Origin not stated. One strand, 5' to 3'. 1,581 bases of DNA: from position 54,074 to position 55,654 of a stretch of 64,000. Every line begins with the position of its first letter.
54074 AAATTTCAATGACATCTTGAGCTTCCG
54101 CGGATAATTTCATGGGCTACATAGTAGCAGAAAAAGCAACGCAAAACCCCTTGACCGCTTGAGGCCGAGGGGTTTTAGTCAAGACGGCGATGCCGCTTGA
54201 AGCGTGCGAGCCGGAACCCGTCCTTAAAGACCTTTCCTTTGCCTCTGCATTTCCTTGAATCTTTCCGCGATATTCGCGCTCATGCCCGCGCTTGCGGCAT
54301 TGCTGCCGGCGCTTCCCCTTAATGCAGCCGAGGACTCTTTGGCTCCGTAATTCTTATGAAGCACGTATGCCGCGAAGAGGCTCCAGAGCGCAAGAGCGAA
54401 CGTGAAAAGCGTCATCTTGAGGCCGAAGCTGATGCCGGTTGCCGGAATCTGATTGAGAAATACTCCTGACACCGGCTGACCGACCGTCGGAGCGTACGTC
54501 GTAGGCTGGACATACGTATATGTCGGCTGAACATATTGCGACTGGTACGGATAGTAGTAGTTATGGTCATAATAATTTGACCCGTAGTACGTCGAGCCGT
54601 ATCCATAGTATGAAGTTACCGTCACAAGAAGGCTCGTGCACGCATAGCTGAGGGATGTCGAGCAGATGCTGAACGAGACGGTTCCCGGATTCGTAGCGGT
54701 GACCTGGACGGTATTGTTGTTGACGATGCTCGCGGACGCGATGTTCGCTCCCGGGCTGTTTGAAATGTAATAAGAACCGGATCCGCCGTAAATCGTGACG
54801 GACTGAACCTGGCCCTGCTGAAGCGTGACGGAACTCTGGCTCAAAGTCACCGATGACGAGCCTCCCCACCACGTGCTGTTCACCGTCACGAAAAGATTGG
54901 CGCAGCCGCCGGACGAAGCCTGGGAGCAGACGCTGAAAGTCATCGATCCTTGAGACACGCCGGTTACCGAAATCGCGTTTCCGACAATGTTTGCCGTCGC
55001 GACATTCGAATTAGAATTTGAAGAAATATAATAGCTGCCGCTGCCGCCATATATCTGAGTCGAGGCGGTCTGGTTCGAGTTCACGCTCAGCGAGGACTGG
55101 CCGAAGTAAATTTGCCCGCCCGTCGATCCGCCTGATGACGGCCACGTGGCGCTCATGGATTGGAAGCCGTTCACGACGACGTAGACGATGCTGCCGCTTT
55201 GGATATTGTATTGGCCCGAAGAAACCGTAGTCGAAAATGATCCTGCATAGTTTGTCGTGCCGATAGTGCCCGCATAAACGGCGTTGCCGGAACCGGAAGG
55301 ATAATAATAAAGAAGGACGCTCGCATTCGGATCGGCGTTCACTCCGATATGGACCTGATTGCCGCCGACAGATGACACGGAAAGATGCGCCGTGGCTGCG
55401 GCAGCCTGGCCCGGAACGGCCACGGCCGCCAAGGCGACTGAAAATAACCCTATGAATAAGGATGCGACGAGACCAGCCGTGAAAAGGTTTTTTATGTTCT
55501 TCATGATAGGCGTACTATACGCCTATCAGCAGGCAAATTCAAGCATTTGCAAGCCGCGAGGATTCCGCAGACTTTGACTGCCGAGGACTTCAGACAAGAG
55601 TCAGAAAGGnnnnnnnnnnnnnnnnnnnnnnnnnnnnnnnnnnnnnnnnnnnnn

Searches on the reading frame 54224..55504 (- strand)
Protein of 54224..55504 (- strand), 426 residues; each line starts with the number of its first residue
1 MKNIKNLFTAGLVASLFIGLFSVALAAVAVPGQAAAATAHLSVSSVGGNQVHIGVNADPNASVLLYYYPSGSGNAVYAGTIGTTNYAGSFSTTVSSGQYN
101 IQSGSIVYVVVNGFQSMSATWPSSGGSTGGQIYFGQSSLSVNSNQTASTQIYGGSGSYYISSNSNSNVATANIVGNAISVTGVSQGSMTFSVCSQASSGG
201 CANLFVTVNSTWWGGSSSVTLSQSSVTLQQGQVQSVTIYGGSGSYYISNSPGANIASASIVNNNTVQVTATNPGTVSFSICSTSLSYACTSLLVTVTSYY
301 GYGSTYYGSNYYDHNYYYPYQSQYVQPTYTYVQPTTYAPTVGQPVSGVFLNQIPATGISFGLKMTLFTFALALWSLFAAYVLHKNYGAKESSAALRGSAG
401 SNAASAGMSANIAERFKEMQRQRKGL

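Call 4: search_protein_families(library=pfam, proteins=[window:54224-55504:-], max_evalue=0.1)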
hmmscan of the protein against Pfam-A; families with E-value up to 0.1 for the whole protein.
window:54224-55504:- (426 aa): 2 families
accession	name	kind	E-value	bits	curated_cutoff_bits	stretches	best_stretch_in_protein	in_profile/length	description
PF24902.1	Ig_NUP210_9th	-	0.00066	20.2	27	0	234-281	16-63/79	NUP210, Ig-like domain 9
PF13629.12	T2SS-T3SS_pil_N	-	0.075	13.2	23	0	225-280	4-56/72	Pilus formation protein N terminal region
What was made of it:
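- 54224..55504 (-): Gene B, 426 aa: signal peptide, two Ig-like repeats, Tyr/Thr/Gln-rich linker, the same C-terminal module. Weak Ig-like hits below Pfam's cut-off in call 4.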

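Call 5: search_protein_families(library=ncbifam, proteins=[window:54224-55504:-], max_evalue=1)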
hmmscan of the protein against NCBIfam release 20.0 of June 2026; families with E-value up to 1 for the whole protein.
window:54224-55504:- (426 aa): 1 family
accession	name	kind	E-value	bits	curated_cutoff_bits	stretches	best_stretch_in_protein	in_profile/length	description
NF040942.2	hypo_ExtJ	equivalog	0.043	14.2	52.5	1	20-63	7-50/77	selenite/tellurite reduction operon protein ExtJ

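Call 63: search_protein_families(library=phrogs, proteins=[window:54224-55504:-], max_evalue=0.01)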
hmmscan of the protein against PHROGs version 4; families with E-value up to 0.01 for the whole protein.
window:54224-55504:- (426 aa): 0 families
